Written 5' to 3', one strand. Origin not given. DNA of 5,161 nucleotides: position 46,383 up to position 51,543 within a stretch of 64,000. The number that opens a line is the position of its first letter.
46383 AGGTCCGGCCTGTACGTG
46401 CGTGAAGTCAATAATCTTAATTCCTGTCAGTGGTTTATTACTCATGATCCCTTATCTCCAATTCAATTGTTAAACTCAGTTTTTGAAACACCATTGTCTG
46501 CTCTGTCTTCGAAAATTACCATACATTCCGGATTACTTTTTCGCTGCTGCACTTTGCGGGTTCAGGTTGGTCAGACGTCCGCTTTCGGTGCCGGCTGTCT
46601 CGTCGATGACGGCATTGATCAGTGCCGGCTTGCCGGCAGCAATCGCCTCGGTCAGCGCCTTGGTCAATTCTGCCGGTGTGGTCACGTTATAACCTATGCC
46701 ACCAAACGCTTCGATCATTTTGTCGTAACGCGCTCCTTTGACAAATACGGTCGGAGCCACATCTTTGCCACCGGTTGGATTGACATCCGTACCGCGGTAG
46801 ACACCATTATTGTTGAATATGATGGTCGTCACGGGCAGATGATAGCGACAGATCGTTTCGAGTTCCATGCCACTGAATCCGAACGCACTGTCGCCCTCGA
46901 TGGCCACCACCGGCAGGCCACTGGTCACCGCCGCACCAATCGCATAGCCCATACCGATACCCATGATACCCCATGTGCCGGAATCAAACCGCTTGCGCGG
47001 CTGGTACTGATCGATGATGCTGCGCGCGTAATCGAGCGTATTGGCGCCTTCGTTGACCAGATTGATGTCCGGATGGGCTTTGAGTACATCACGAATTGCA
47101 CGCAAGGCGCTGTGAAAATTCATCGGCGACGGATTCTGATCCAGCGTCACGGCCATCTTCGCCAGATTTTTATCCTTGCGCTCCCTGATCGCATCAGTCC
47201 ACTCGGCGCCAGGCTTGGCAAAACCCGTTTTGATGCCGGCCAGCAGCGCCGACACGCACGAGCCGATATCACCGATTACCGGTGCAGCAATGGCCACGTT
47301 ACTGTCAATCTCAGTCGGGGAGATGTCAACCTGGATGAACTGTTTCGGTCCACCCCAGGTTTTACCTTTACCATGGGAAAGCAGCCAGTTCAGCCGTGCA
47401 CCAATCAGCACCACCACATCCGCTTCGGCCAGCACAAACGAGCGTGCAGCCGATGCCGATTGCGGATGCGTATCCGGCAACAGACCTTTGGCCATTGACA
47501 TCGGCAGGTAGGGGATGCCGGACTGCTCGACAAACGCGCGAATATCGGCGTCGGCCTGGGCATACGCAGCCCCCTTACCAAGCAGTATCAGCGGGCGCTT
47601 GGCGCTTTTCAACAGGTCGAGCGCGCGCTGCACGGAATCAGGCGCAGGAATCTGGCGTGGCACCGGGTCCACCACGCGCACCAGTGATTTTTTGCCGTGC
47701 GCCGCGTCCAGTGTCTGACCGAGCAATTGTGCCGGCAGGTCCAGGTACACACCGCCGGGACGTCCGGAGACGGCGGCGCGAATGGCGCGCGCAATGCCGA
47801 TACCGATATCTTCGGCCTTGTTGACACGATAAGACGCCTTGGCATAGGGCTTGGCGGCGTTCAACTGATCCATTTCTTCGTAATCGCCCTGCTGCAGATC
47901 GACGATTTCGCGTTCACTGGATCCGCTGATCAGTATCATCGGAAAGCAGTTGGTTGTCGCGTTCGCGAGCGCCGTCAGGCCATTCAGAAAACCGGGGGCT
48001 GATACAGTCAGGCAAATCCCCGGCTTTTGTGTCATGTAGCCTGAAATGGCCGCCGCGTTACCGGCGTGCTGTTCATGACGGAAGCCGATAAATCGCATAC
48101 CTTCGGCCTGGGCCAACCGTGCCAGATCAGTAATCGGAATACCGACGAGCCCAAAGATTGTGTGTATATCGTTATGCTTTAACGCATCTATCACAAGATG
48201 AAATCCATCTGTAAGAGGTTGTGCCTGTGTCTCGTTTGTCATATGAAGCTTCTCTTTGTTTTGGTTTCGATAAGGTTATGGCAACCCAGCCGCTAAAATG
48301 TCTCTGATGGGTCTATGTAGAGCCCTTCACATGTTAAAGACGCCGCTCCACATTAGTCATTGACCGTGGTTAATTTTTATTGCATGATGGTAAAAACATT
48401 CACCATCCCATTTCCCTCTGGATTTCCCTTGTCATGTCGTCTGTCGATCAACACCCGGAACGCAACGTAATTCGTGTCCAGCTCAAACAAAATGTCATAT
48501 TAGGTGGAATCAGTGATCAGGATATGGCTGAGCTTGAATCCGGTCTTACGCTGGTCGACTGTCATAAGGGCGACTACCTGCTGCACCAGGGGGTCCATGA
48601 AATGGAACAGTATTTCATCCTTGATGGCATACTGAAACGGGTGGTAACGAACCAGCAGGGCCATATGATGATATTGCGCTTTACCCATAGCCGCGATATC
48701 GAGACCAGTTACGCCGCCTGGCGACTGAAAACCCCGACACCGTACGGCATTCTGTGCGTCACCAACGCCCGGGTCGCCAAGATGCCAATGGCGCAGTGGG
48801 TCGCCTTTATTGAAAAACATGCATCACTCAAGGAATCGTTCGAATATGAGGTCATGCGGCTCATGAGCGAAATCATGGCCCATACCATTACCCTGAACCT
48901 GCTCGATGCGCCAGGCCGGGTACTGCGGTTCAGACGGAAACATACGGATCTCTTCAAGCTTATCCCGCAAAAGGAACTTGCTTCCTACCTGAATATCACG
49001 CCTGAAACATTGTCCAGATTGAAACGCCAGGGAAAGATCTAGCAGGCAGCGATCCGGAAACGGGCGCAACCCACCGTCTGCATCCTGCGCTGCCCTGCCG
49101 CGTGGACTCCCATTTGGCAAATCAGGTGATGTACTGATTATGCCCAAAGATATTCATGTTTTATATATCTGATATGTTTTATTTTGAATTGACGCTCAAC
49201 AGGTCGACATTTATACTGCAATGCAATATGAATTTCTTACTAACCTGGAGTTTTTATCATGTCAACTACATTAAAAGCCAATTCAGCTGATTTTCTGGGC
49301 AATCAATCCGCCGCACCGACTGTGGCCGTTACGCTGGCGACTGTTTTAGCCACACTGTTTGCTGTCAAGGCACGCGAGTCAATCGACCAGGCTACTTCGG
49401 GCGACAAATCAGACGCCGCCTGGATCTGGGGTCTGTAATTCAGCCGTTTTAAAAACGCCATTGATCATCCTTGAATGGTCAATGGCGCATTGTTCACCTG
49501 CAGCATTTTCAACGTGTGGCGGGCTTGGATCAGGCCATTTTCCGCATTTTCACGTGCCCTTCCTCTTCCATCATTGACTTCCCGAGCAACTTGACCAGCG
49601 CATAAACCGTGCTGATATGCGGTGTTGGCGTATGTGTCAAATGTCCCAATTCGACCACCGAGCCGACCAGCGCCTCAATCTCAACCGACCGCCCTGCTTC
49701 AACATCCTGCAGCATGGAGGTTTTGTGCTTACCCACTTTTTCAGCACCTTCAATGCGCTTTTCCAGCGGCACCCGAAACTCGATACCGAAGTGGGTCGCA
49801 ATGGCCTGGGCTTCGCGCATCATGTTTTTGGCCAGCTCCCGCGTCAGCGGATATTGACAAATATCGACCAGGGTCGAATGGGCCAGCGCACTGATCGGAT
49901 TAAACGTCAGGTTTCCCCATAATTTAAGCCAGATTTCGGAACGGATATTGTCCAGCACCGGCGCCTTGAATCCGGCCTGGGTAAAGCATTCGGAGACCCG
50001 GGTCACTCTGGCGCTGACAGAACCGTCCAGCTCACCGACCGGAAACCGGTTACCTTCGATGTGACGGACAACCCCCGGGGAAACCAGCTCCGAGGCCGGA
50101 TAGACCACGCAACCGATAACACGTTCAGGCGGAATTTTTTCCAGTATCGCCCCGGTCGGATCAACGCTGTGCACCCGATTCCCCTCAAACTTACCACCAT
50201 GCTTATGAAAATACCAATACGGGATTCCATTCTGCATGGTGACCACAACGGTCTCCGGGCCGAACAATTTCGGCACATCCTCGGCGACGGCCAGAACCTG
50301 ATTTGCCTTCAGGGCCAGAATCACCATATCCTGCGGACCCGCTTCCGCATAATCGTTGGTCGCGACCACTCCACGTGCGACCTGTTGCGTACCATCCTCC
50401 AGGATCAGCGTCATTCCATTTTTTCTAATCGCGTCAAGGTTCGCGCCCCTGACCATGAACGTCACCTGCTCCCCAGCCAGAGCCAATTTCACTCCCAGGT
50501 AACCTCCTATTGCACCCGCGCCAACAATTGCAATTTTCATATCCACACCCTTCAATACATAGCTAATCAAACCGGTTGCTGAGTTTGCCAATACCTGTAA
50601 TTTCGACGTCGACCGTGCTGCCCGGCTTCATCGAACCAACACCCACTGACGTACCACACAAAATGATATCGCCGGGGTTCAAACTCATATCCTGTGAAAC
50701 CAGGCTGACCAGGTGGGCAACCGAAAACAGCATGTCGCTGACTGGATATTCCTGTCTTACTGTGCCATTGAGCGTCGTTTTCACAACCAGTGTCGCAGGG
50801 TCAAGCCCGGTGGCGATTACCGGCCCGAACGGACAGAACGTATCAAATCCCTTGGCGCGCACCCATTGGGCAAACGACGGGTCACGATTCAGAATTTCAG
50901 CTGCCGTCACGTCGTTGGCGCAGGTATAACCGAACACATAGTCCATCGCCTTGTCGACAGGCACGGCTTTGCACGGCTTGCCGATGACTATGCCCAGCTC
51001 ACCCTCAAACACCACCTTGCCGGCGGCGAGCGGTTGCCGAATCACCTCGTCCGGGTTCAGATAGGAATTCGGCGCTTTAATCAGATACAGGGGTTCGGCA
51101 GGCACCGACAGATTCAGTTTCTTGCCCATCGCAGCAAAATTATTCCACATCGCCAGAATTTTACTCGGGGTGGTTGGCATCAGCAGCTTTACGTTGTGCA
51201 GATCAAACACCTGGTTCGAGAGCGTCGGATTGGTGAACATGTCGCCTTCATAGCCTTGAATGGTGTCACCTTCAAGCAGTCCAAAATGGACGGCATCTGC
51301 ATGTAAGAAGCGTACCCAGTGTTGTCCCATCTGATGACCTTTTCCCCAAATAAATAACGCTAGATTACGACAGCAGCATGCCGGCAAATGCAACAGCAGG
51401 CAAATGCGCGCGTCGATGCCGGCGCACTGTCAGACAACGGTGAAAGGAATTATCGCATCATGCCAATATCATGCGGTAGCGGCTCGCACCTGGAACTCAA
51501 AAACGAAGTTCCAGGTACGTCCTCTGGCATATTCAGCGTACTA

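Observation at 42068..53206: Shared TTRAC-N4-GWTAA motif at four promoters defines a candidate oxalate regulon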

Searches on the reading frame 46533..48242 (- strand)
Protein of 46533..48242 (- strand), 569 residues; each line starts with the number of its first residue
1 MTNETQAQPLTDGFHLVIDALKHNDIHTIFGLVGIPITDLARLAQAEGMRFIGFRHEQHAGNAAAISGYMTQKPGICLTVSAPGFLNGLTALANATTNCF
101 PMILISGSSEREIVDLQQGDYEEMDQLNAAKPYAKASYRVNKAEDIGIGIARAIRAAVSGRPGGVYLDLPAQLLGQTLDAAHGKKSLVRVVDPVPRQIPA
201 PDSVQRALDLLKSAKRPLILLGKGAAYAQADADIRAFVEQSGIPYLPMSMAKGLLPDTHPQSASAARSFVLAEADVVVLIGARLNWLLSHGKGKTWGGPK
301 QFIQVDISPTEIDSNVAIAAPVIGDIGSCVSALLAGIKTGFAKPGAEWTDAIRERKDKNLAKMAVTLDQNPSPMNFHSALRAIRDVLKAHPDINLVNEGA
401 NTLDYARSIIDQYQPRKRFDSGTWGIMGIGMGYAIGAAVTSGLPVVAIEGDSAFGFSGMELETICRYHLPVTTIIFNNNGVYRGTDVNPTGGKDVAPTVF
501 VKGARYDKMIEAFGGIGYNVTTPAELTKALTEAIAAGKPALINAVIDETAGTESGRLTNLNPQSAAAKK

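Call 6: search_protein_families(library=pfam, proteins=[window:46533-48242:-])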
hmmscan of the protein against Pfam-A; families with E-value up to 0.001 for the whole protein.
window:46533-48242:- (569 aa): 3 families
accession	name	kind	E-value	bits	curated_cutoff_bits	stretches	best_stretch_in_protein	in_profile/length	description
PF00205.28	TPP_enzyme_M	-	2.4e-34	118.4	30.4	1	204-333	1-137/137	Thiamine pyrophosphate enzyme, central domain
PF02776.23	TPP_enzyme_N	-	4.5e-31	107.5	26.8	1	13-127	3-117/119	Thiamine pyrophosphate enzyme, N-terminal TPP binding domain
PF02775.26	TPP_enzyme_C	-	6.8e-28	97.8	21.9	1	408-543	11-150/151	Thiamine pyrophosphate enzyme, C-terminal TPP binding domain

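Call 19: search_protein_families(library=ncbifam, proteins=[window:46533-48242:-], max_evalue=0.001)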
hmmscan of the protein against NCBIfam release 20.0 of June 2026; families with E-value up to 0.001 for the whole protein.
window:46533-48242:- (569 aa): 53 families (the best 25 are shown)
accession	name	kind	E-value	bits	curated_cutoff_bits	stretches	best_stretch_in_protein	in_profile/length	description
NF006721.0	PRK09259.1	equivalog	0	1037.2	557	1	4-568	8-572/574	oxalyl-CoA decarboxylase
TIGR03254.1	oxalate_oxc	equivalog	0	1012.8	739.4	1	10-563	2-554/554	oxalyl-CoA decarboxylase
NF004516.0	PRK05858.1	equivalog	7.5e-92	308.6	587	1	5-549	5-538/548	acetolactate synthase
TIGR00118.1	acolac_lg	equivalog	5.2e-73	246.4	538.35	1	13-549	3-537/557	biosynthetic-type acetolactate synthase large subunit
NF006122.0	PRK08266.1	subfamily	2.6e-72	244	571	1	15-549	8-527/543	hypothetical protein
NF058623.1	HdaclCoAlyACT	equivalog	8.4e-71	239.3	600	1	15-550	14-544/575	2-hydroxyacyl-CoA lyase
NF004919.0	PRK06276.1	equivalog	7.5e-69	232.5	866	1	13-549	3-541/582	acetolactate synthase large subunit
NF006187.0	PRK08322.1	equivalog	1.7e-68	231.4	509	1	15-549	6-531/548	acetolactate synthase large subunit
NF005712.0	PRK07524.1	subfamily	4.9e-65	220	500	1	16-545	8-528/536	5-guanidino-2-oxopentanoate decarboxylase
NF004710.0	PRK06048.1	equivalog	5.3e-63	213.3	976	1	14-549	11-540/561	acetolactate synthase large subunit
NF005651.0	PRK07418.1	subfamily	8.6e-63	212.5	942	1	5-547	13-560/617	acetolactate synthase large subunit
NF006378.0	PRK08617.1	equivalog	1.1e-62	212.1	510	1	10-548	7-540/556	acetolactate synthase AlsS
NF006319.0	PRK08527.1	equivalog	1.9e-62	211.5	905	1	13-548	6-540/565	acetolactate synthase large subunit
NF005860.0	PRK07789.1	equivalog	8.9e-61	206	881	1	10-481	33-509/615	acetolactate synthase large subunit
NF005039.0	PRK06456.1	equivalog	7.2e-60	203.1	868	1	12-548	3-546/572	acetolactate synthase large subunit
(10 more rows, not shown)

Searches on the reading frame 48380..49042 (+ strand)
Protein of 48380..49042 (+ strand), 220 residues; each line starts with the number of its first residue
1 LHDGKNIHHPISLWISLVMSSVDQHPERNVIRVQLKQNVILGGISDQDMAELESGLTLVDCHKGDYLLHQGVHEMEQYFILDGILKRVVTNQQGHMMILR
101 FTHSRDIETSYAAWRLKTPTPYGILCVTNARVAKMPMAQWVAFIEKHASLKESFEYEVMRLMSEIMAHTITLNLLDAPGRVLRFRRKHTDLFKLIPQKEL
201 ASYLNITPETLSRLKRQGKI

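Call 6: search_protein_families(library=pfam, proteins=[window:48380-49042:+])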
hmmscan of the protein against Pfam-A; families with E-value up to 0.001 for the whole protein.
window:48380-49042:+ (220 aa): 2 families
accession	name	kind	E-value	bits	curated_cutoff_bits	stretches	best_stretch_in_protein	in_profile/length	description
PF00027.35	cNMP_binding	-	3e-06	27.5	27.5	1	61-147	4-89/89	Cyclic nucleotide-binding domain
PF13545.12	HTH_Crp_2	-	0.00065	20.1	27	0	191-214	18-42/70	Crp-like helix-turn-helix domain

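Call 19: search_protein_families(library=ncbifam, proteins=[window:48434-49042:+], max_evalue=0.001)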
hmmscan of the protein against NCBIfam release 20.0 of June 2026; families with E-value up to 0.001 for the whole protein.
window:48434-49042:+ (202 aa): 1 family
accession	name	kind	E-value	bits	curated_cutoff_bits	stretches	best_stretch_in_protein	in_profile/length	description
NF041163.2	encap_f2b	equivalog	0.00011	21.5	400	1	6-138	62-195/450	family 2B encapsulin nanocompartment shell protein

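Call 41: find_homologous_proteins(query=window:48434-49042:+, max_evalue=1e-20)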
Query window:48434-49042:+ (202 aa): 7970 proteins with E <= 1e-20 among 8000 candidates; the best 120 are listed.
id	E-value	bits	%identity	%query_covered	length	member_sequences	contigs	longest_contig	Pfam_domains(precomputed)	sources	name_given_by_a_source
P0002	4.9e-126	436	98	100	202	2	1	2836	PF00027.36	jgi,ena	-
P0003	6.8e-119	412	91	100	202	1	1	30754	PF00027.36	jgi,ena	-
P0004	1.3e-110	385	86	100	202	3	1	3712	PF00027.36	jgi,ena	-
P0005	4.3e-103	361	80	100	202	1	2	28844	PF00027.36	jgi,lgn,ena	-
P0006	4.8e-103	361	80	100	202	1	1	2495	PF00027.36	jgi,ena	-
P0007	1.7e-101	356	78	100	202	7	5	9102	PF00027.36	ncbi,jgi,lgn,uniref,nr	ncbi:cAMP-binding domain of CRP or a regulatory subunit of cAMP-dependent protein kinases [Collimona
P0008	1.7e-100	353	79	100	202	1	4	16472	PF00027.36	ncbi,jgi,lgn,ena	jgi:CRP-like cAMP-binding protein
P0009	1.7e-100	352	79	100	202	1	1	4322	PF00027.36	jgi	jgi:CRP-like cAMP-binding protein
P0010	2.0e-100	352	79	100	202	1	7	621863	PF00027.36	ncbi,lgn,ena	-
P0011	2.8e-100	352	79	100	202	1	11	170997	PF00027.36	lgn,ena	-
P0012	9.3e-100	350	79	100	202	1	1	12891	PF00027.36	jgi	-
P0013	3.0e-99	348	79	99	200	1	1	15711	PF00027.36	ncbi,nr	ncbi:MAG TPA: Crp/Fnr family transcriptional regulator, partial [Oxalobacteraceae bacterium]|nr:Crp/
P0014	1.5e-98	346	77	100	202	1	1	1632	PF00027.36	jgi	jgi:CRP-like cAMP-binding protein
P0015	2.4e-98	345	78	100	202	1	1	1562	PF00027.36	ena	-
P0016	1.1e-97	343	75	100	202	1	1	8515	PF00027.36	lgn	-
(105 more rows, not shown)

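Call 47: find_encoding_contigs(protein=P0003, flank=10000, max_places=2)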
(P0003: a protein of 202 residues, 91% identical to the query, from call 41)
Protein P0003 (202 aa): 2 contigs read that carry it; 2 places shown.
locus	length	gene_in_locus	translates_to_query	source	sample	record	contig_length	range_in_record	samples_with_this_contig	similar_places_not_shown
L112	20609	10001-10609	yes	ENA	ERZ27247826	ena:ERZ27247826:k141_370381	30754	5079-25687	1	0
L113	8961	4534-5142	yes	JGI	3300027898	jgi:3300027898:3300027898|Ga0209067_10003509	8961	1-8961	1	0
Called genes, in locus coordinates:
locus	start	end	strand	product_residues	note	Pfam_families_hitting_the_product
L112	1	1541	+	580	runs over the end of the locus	PF02776:TPP_enzyme_N, PF00205:TPP_enzyme_M, PF02775:TPP_enzyme_C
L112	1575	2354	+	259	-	PF01261:AP_endonuc_2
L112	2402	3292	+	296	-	PF02826:2-Hacid_dh_C (weak), PF03446:NAD_binding_2, PF03807:F420_oxidored (weak), PF14833:NAD_binding_11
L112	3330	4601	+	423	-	PF13660:DUF4147, PF05161:MOFRL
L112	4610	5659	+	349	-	PF08240:ADH_N, PF00107:ADH_zinc_N, PF13602:ADH_zinc_N_2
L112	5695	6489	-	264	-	PF12974:Phosphonate-bd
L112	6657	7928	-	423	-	PF02515:CoA_transf_3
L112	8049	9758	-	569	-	PF02776:TPP_enzyme_N, PF00205:TPP_enzyme_M, PF02775:TPP_enzyme_C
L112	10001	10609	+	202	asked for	PF00027:cNMP_binding (weak)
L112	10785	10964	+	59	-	-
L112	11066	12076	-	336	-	PF01210:NAD_Gly3P_dh_N (weak), PF02558:ApbA, PF03807:F420_oxidored (weak), PF08546:ApbA_C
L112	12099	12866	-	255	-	PF10370:Rv2993c-like_N, PF01557:FAA_hydrolase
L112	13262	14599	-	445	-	PF07690:MFS_1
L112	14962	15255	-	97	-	-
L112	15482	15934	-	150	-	-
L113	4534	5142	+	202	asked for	PF00027:cNMP_binding (weak)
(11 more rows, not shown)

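Call 48: find_encoding_contigs(protein=P0005, flank=10000, max_places=2)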
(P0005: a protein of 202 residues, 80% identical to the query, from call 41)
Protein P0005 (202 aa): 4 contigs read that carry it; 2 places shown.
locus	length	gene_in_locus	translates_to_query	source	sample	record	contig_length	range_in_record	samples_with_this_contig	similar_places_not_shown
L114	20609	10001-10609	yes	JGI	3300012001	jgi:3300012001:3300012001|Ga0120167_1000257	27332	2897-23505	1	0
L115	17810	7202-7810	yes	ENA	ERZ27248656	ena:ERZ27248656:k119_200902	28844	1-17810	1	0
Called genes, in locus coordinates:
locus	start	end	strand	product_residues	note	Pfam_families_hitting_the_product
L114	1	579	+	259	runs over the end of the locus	PF01261:AP_endonuc_2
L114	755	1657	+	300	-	PF02826:2-Hacid_dh_C (weak), PF03446:NAD_binding_2, PF03807:F420_oxidored (faint), PF14833:NAD_binding_11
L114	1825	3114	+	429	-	PF13660:DUF4147, PF05161:MOFRL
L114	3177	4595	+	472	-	PF00224:PK, PF02887:PK_C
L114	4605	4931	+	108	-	PF01266:DAO (weak)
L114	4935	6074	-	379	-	PF13433:Peripla_BP_5, PF13458:Peripla_BP_6, PF13377:Peripla_BP_3 (faint)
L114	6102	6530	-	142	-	PF00989:PAS, PF13188:PAS_8 (weak), PF08448:PAS_4, PF13426:PAS_9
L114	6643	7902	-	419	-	PF02515:CoA_transf_3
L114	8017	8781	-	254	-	PF02775:TPP_enzyme_C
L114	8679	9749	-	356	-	-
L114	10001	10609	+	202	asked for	PF00027:cNMP_binding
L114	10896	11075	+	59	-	-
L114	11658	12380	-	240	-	PF01925:TauE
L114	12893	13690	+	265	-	PF00392:GntR, PF07702:UTRA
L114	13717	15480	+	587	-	PF00890:FAD_binding_2, PF03486:HI0933_like (weak), PF07992:Pyr_redox_2 (faint), PF02910:Succ_DH_flav_C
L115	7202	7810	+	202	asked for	PF00027:cNMP_binding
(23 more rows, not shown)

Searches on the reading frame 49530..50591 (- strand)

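Call 6: search_protein_families(library=pfam, proteins=[window:49530-50591:-])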
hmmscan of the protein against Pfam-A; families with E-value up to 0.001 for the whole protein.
window:49530-50591:- (353 aa): 3 families
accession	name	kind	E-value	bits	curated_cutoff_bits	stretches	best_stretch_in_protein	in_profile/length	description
PF08546.17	ApbA_C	-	1.3e-29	103.5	22.7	1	215-335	1-123/125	Ketopantoate reductase PanE/ApbA C terminal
PF02558.23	ApbA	-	1.3e-28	99.9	22.2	1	20-189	1-149/150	Ketopantoate reductase PanE/ApbA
PF03807.23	F420_oxidored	-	0.00023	22.1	21.6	1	19-117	1-90/94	NADP oxidoreductase coenzyme F420-dependent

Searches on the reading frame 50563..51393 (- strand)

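Call 6: search_protein_families(library=pfam, proteins=[window:50563-51393:-])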
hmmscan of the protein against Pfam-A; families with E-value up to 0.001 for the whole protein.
window:50563-51393:- (276 aa): 2 families
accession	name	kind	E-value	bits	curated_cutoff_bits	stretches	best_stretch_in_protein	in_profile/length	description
PF01557.24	FAA_hydrolase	-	4.1e-59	200.3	23.9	1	78-275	1-213/214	Fumarylacetoacetate (FAA) hydrolase C-terminal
PF10370.14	Rv2993c-like_N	-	1.6e-12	48.6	21.3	1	25-73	2-50/50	Rv2993c-like, N-terminal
